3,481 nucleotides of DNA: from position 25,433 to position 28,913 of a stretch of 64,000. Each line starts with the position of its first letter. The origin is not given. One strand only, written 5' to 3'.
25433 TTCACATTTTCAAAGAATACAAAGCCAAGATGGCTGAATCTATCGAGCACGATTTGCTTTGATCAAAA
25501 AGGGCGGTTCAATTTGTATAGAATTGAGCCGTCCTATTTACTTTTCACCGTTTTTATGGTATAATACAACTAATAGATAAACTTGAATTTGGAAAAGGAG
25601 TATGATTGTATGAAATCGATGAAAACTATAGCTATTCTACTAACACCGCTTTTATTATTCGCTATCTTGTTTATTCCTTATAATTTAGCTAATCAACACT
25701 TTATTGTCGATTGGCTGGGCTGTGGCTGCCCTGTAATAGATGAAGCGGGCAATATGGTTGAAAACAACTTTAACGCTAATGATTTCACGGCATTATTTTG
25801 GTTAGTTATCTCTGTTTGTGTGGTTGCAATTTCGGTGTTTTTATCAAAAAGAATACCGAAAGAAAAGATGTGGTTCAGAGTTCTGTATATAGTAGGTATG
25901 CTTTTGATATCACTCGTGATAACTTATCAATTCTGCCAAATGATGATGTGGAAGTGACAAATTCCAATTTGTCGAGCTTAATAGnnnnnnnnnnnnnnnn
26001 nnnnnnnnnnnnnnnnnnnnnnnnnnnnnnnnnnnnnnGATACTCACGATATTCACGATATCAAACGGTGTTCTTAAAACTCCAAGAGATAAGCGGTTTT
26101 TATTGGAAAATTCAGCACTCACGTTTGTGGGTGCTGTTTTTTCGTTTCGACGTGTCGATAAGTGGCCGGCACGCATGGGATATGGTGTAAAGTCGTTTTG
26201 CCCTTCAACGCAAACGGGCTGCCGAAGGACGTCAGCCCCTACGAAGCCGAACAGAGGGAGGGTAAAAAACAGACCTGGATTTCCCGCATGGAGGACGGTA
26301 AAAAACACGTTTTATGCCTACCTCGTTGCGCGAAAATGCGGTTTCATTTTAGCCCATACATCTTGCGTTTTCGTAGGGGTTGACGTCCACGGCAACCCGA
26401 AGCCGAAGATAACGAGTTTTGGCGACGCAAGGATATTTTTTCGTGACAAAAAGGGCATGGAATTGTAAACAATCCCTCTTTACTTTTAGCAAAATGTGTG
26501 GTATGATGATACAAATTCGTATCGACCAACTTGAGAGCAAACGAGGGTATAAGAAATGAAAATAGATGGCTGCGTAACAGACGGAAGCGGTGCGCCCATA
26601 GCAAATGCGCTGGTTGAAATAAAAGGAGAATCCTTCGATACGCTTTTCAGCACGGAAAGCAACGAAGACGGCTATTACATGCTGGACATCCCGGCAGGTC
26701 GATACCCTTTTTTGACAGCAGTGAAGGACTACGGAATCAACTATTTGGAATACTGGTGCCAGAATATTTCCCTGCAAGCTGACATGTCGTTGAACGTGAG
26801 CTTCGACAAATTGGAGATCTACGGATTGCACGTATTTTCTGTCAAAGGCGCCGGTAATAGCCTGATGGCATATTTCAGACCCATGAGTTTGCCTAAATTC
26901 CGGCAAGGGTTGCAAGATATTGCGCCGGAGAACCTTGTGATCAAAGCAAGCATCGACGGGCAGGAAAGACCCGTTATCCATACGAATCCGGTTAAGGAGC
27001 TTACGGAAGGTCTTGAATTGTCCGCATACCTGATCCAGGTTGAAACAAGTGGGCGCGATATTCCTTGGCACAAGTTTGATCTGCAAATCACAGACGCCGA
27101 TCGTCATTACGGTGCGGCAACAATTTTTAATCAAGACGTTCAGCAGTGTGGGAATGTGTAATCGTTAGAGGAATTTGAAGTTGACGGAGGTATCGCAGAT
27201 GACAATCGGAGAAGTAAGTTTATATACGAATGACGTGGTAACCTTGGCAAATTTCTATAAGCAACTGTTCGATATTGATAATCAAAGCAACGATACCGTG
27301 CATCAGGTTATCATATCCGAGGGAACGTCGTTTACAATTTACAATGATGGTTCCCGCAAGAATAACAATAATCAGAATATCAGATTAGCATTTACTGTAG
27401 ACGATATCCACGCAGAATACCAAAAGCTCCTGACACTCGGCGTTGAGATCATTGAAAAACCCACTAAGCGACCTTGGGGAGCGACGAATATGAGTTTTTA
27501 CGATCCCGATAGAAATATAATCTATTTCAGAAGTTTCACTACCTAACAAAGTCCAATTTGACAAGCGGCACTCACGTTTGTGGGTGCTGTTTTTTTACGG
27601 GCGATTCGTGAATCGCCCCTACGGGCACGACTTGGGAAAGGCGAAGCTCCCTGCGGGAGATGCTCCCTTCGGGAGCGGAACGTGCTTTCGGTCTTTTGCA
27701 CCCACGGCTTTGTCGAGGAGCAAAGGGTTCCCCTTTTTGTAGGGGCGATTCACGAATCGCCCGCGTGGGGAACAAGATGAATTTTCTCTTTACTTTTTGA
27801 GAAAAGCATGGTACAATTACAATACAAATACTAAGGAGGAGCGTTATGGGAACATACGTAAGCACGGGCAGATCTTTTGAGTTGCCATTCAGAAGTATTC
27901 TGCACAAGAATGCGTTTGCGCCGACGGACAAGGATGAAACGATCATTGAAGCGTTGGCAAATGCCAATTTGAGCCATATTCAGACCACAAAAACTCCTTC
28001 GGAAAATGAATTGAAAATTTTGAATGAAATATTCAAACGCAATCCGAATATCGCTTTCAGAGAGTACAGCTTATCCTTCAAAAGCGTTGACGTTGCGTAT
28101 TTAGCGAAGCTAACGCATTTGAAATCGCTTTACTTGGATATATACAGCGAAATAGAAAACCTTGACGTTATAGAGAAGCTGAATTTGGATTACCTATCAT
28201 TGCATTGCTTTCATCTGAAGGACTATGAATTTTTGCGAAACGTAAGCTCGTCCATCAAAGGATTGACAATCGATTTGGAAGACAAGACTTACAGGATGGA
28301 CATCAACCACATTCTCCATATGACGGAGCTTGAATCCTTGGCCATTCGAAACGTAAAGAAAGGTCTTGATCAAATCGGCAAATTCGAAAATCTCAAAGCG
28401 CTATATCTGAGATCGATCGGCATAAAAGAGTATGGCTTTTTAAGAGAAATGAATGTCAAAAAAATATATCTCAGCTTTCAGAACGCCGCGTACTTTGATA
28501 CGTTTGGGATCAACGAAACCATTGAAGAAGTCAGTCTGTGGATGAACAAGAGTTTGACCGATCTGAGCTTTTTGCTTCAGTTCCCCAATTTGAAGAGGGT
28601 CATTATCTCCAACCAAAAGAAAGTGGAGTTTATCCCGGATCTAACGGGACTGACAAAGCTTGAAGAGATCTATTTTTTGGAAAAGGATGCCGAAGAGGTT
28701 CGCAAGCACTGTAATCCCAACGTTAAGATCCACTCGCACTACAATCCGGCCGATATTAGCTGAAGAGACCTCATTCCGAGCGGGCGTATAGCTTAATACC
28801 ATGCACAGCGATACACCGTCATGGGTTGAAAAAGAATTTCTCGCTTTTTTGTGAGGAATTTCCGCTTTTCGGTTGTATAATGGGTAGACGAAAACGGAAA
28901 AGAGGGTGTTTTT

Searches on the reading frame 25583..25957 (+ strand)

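Call 45: search_protein_families(library=pfam, proteins=[window:25583-25957:+], max_evalue=0.01)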
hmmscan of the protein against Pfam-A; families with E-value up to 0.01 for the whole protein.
window:25583-25957:+ (124 aa): 1 family
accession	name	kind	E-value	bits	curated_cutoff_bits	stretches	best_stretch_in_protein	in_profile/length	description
PF01810.24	LysE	-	0.0045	16.9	25.6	1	34-111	107-185/193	LysE type translocator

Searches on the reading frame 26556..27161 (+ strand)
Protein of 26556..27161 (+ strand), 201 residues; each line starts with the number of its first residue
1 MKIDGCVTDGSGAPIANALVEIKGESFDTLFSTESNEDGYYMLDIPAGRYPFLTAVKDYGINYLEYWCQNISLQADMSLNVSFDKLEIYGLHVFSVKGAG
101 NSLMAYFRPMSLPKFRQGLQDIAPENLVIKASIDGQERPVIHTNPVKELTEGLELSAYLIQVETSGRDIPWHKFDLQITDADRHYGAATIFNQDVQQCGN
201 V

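Call 45: search_protein_families(library=pfam, proteins=[window:26556-27161:+], max_evalue=0.01)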
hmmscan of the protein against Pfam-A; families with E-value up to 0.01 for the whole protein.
window:26556-27161:+ (201 aa): 3 families
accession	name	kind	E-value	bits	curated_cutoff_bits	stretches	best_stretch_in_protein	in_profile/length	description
PF13620.12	CarboxypepD_reg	-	3.3e-09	37.4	32.3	1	3-51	2-51/82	Carboxypeptidase regulatory-like domain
PF13715.12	CarbopepD_reg_2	-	0.00038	20.9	32.2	1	3-53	1-49/88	CarboxypepD_reg-like domain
PF08400.16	phage_tail_N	-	0.0018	18.7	26.6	1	2-55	4-63/134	Prophage tail fibre N-terminal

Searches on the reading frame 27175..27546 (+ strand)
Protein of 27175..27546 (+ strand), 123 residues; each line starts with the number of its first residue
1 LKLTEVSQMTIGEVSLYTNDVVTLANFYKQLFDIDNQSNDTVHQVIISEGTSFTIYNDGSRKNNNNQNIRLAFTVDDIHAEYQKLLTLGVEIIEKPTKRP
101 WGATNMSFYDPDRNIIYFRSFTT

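Call 45: search_protein_families(library=pfam, proteins=[window:27175-27546:+], max_evalue=0.01)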
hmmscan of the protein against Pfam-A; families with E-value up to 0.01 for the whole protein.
window:27175-27546:+ (123 aa): 3 families
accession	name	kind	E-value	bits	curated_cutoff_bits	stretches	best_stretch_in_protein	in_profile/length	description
PF12681.13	Glyoxalase_2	-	1.1e-11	45.2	30.1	1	16-116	6-111/118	Glyoxalase-like domain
PF00903.31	Glyoxalase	-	1.9e-11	44.8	20.6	1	11-116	2-119/121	Glyoxalase/Bleomycin resistance protein/Dioxygenase superfamily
PF18029.7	Glyoxalase_6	-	2.9e-06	28.3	23.6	1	15-112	3-99/106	Glyoxalase-like domain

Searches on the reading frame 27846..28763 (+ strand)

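Call 45: search_protein_families(library=pfam, proteins=[window:27846-28763:+], max_evalue=0.01)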
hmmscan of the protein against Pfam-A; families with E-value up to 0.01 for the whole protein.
window:27846-28763:+ (305 aa): 3 families
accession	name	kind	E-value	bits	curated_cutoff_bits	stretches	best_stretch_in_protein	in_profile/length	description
PF12799.13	LRR_4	-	5.5e-09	36.4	27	0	227-266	4-42/44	Leucine Rich repeats (2 copies)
PF25019.1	LRR_R13L1-DRL21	-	0.0016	18.8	27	0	229-276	74-123/127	R13L1/DRL21 LRRs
PF23598.1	LRR_14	-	0.0035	16.6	40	0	54-189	133-271/353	Leucine-rich repeat region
